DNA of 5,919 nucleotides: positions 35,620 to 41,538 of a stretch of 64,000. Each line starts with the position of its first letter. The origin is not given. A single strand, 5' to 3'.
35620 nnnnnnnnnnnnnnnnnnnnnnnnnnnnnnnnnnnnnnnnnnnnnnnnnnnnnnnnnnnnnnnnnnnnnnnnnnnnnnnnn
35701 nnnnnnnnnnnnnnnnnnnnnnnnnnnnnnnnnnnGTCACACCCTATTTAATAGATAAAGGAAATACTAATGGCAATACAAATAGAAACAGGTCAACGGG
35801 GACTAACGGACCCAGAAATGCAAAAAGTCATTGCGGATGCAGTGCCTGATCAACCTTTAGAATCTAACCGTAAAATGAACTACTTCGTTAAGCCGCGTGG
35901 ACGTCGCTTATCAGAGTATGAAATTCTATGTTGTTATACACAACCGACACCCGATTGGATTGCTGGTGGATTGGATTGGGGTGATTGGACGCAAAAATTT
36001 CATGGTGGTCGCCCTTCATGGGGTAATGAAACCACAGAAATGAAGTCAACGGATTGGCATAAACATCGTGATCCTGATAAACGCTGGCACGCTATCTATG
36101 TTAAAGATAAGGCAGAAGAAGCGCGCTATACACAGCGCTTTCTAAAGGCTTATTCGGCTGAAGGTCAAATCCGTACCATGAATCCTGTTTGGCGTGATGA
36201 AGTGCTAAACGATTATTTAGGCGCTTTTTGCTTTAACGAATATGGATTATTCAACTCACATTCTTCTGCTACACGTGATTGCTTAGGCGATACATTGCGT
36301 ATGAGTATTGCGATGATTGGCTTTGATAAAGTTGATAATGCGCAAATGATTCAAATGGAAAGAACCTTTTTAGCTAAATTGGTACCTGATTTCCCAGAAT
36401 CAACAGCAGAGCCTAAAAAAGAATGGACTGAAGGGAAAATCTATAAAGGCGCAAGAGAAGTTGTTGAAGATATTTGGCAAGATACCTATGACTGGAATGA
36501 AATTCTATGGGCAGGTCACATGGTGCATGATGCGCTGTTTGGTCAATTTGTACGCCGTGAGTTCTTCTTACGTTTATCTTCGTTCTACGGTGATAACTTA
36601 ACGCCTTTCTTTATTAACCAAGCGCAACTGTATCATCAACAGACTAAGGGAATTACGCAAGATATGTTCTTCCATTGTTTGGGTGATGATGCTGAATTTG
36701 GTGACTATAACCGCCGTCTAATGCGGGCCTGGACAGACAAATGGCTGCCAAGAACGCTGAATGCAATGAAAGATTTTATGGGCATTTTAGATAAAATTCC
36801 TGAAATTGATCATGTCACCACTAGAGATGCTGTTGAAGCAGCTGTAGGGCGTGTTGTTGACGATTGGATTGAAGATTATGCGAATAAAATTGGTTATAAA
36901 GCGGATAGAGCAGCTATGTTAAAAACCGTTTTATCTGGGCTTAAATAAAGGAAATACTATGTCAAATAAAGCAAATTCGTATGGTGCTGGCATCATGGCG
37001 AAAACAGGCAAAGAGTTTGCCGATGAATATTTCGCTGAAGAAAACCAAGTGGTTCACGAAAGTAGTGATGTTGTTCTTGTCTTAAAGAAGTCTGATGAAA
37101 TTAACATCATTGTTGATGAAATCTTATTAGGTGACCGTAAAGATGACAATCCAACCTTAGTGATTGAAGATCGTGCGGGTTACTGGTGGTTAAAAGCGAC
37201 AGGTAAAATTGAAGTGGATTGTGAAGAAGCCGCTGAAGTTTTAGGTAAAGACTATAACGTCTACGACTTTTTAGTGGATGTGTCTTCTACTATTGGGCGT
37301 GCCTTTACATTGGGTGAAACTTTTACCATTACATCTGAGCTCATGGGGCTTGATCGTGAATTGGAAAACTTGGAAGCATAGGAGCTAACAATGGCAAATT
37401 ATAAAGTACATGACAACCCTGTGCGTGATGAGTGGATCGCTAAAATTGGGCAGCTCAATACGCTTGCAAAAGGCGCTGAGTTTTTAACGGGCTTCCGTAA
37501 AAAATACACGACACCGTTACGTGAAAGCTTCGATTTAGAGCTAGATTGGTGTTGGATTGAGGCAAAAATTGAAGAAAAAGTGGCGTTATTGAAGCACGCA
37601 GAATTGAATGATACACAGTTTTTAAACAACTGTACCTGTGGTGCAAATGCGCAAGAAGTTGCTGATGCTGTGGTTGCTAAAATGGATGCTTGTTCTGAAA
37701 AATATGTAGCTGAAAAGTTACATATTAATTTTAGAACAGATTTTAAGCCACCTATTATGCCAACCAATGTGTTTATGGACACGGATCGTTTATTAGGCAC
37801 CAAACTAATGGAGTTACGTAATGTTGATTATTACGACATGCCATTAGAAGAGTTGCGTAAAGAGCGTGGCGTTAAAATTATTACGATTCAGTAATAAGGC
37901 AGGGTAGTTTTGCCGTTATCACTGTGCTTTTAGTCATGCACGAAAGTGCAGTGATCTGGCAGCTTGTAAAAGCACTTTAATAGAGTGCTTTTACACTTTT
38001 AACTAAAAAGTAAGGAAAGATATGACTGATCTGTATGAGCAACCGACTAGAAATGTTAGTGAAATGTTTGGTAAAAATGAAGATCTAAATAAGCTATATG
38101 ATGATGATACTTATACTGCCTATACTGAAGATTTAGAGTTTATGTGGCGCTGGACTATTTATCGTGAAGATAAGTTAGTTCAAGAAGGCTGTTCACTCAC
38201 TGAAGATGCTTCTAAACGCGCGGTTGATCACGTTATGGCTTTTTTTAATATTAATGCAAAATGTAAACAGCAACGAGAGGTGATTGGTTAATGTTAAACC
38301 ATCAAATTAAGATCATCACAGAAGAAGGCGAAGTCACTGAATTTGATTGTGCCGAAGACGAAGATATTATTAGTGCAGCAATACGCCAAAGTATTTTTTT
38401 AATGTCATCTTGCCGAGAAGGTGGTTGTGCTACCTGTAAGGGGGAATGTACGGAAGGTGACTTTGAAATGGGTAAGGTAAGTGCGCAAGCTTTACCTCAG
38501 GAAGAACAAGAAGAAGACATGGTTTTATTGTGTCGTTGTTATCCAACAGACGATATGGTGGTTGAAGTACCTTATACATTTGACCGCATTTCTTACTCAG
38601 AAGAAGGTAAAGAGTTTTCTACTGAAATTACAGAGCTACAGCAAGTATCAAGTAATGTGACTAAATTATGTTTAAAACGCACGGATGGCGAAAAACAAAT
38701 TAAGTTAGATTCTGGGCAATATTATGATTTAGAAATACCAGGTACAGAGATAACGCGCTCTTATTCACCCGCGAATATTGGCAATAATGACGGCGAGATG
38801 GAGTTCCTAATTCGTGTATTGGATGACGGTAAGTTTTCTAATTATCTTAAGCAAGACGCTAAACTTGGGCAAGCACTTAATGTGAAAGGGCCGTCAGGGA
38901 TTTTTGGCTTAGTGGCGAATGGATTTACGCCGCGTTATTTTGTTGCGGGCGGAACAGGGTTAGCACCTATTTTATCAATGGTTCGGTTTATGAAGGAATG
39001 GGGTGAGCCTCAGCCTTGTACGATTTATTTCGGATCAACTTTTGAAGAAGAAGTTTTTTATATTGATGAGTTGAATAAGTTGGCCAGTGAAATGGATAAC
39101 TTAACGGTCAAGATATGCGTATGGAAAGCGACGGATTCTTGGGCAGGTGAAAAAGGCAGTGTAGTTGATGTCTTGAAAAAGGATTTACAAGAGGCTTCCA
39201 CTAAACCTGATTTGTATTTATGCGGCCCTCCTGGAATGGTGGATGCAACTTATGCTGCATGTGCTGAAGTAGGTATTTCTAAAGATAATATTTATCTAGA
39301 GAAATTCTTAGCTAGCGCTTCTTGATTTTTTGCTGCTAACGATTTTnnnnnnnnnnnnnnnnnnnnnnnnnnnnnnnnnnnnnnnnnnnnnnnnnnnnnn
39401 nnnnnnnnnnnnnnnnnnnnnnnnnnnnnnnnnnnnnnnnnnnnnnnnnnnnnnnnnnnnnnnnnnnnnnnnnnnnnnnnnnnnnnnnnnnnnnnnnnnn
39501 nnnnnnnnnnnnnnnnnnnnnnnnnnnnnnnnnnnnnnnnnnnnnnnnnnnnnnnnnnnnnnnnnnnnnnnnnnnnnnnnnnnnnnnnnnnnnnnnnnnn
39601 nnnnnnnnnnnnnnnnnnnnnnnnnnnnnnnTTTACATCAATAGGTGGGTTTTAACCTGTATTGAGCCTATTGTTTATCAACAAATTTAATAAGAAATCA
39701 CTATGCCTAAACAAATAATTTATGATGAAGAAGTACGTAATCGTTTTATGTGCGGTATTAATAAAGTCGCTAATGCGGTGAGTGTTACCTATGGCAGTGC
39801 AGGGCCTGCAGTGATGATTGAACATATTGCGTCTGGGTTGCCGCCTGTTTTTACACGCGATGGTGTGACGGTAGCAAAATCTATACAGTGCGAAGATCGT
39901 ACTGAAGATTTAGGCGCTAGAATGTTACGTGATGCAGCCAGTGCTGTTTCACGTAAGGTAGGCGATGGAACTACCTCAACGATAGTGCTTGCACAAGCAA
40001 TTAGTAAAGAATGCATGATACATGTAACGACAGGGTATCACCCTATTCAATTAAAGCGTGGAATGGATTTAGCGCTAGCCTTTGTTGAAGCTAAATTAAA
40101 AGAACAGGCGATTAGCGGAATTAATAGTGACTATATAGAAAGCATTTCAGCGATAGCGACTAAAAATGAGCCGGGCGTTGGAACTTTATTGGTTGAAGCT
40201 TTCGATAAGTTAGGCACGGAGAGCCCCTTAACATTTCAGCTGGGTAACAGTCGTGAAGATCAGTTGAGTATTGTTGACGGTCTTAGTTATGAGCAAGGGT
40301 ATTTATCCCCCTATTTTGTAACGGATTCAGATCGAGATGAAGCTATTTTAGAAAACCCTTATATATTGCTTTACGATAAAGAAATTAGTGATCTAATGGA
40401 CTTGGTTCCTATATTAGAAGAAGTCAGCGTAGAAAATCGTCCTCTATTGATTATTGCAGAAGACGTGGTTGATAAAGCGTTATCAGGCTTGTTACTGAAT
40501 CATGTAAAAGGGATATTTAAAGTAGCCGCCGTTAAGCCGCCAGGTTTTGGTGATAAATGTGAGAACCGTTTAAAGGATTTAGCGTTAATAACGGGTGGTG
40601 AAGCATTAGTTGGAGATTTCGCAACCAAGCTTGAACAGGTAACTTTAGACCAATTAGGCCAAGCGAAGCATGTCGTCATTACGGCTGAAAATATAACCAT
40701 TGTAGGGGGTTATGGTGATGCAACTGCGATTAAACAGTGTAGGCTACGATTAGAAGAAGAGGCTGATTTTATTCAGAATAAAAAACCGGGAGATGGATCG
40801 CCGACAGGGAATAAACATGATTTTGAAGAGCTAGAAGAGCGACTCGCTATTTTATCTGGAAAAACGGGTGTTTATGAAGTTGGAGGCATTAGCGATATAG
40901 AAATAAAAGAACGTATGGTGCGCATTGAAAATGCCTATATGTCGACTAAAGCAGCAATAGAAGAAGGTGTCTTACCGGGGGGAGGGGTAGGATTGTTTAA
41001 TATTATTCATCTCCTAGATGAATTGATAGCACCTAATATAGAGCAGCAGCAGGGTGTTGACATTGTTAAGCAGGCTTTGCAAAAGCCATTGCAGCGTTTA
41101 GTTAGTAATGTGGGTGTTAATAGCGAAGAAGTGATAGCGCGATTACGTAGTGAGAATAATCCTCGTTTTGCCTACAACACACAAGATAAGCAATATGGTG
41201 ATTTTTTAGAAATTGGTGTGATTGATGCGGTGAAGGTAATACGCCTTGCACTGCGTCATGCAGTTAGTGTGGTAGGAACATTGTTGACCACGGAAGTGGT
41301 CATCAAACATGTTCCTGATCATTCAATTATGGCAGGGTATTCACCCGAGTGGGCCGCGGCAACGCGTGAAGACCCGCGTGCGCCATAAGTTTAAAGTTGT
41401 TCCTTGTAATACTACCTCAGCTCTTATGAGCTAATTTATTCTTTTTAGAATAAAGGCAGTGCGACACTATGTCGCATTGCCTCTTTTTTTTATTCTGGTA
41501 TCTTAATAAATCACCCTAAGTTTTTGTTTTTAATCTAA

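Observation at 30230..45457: Whole sMMO cluster bracketed by two directly repeated groEL genes: a potentially excisable methane-oxidation island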

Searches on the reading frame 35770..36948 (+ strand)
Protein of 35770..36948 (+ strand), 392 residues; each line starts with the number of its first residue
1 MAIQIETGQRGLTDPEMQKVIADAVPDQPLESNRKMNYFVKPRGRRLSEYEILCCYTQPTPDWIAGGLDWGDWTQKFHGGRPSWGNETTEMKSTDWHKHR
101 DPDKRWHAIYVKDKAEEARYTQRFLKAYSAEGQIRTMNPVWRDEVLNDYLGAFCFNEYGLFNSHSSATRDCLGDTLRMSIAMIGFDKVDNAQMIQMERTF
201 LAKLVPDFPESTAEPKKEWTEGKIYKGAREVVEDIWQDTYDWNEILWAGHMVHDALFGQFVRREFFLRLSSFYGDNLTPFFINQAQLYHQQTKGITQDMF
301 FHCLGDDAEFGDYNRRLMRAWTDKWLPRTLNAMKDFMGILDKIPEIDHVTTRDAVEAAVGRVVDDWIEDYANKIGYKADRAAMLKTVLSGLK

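Call 6: search_protein_families(library=ncbifam, proteins=[window:35770-36948:+])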
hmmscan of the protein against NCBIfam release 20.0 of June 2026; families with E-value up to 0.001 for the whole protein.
window:35770-36948:+ (392 aa): 1 family
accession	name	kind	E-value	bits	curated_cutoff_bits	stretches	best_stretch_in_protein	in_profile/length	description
NF045802.1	MethMoxAlphaMmoY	equivalog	2.4e-221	734.8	700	1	5-392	2-389/389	aromatic/alkene monooxygenase hydroxylase subunit beta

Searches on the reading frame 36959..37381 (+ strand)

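Call 6: search_protein_families(library=ncbifam, proteins=[window:36959-37381:+])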
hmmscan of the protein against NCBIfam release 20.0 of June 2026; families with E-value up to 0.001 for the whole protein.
window:36959-37381:+ (140 aa): 1 family
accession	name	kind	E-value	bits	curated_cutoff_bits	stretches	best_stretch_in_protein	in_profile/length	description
NF045804.1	MethMoxRegMmoB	equivalog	1.3e-74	248.8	245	1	4-137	2-135/136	methane monooxygenase regulator MmoB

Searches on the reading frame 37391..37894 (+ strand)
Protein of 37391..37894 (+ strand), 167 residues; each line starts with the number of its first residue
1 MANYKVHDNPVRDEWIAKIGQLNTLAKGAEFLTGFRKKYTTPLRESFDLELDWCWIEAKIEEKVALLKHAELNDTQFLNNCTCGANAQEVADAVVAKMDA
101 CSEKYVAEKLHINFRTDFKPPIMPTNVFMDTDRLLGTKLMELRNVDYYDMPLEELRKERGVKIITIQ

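Call 6: search_protein_families(library=ncbifam, proteins=[window:37391-37894:+])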
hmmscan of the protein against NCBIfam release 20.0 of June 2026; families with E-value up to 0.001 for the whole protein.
window:37391-37894:+ (167 aa): 1 family
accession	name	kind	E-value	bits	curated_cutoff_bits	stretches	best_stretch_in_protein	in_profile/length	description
NF045805.1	MethMoxGammaMmoZ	equivalog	4e-80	267.5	230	1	6-167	1-162/162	aromatic/alkene monooxygenase hydroxylase subunit gamma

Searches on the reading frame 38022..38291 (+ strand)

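Call 6: search_protein_families(library=ncbifam, proteins=[window:38022-38291:+])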
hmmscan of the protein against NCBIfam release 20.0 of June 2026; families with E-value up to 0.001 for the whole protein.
window:38022-38291:+ (89 aa): 1 family
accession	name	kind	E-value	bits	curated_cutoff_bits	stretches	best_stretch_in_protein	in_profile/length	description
TIGR04550.1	sMetMonox_MmoD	equivalog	1.8e-32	110.9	80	1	19-79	3-63/64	soluble methane monooxygenase-binding protein MmoD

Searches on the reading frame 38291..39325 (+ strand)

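Call 7: search_protein_families(library=ncbifam, proteins=[window:38291-39325:+])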
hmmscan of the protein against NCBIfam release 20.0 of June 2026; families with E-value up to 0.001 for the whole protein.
window:38291-39325:+ (344 aa): 25 families
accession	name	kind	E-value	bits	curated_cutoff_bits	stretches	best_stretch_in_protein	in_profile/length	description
NF045803.1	MethMoxFADbindMmoC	equivalog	5.9e-164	544.8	500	1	4-342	2-343/343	aromatic/alkene monooxygenase hydroxylase FAD-binding subunit MmoC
NF040810.1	BenC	equivalog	3.5e-75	253.2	430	1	6-342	3-333/333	benzoate 1,2-dioxygenase electron transfer component BenC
NF008822.0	PRK11872.1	equivalog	9.5e-64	215.5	402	1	3-343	2-339/341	anthranilate 1,2-dioxygenase electron transfer component AntC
TIGR02160.1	PA_CoA_Oxy5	hypoth_equivalog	6.4e-31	107.4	420.8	2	138-341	32-243/352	1,2-phenylacetyl-CoA epoxidase subunit PaaE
NF007964.0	PRK10684.1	equivalog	3.1e-25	88.8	383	2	139-342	37-240/333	NADH oxidoreductase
NF058606.1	GlBtMonoRdsGbcB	equivalog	1.1e-24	87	500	2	142-339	46-247/362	glycine betaine monooxygenase reductase subunit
NF009805.0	PRK13289.1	equivalog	3.5e-24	85.5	432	1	112-339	158-392/399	NO-inducible flavohemoprotein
TIGR01941.1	nqrF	equivalog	4.8e-24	85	295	2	155-339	206-403/405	NADH:ubiquinone reductase (Na(+)-transporting) subunit F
NF005963.0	PRK08051.1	equivalog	2.2e-22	79.5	230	1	109-338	4-229/233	NAD(P)H-flavin reductase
NF052252.1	flav_redu_LuxG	exception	2.9e-21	75.7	340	1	111-338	3-228/232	flavin mononucleotide reductase LuxG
NF004317.0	PRK05713.1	equivalog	4.9e-20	72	338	1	19-340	12-309/312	iron-sulfur-binding ferredoxin reductase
TIGR02008.1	fdx_plant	subfamily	8.3e-14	51.1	81.15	1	4-92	3-89/97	ferredoxin [2Fe-2S]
NF000798.0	PRK00054.1-3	equivalog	7.5e-13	48.7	219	1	108-329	5-199/244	dihydroorotate dehydrogenase electron transfer subunit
TIGR02911.1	sulfite_red_B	equivalog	9.1e-11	41.3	288.6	1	138-337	30-222/261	anaerobic sulfite reductase subunit AsrB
NF006220.0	PRK08345.1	subfamily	3.5e-10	39.6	395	1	113-336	15-248/294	cytochrome-c3 hydrogenase subunit gamma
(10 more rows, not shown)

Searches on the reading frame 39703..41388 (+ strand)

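Call 7: search_protein_families(library=ncbifam, proteins=[window:39703-41388:+])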
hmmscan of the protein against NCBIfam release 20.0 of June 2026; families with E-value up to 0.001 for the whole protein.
window:39703-41388:+ (561 aa): 19 families
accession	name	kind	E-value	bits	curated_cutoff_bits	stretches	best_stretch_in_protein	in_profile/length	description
NF009487.0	PRK12849.1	subfamily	7.6e-158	526.1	352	1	1-541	1-527/543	chaperonin GroEL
NF009489.0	PRK12851.1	subfamily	2.1e-155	518.2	464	1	2-541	3-528/541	chaperonin GroEL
NF000592.1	PRK00013.1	subfamily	2.1e-155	518.2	397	1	3-537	2-523/524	chaperonin GroEL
NF009488.0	PRK12850.1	subfamily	4e-155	517.4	475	1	1-543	2-530/544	chaperonin GroEL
TIGR02348.1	GroEL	equivalog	1.2e-153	512.3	582.1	1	2-539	1-525/526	chaperonin GroEL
NF010704.0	PRK14104.1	subfamily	4e-128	428.1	1041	1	3-544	4-532/546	chaperonin GroEL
NF038369.1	GroEL3_Chlamy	exception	1.6e-52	178.8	600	1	10-534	11-506/506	variant chaperonin GroEL3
NF038370.1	GroEL2_Chlamy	exception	3.2e-42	144.9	600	1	25-534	25-519/533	variant chaperonin GroEL2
TIGR02345.1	chap_CCT_eta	equivalog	2.8e-14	52.3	669.2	1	19-138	27-139/523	T-complex protein 1 subunit eta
NF041082.2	thermosome_alpha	equivalog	7.3e-13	48.2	450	1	18-152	25-152/519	thermosome subunit alpha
NF041083.2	thermosome_beta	equivalog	9.2e-13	48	400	1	18-151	25-151/520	thermosome subunit beta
TIGR02339.1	thermosome_arch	subfamily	2e-12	46.7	671.1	1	15-137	21-137/521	thermosome subunit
TIGR02341.1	chap_CCT_beta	equivalog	5.5e-12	45.1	522.15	1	16-141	20-141/519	T-complex protein 1 subunit beta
TIGR02347.1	chap_CCT_zeta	equivalog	4.1e-11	42.1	587.15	1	50-125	54-125/531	T-complex protein 1 subunit zeta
TIGR02340.1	chap_CCT_alpha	equivalog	4.5e-10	38.9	800.2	1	9-126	11-122/536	T-complex protein 1 subunit alpha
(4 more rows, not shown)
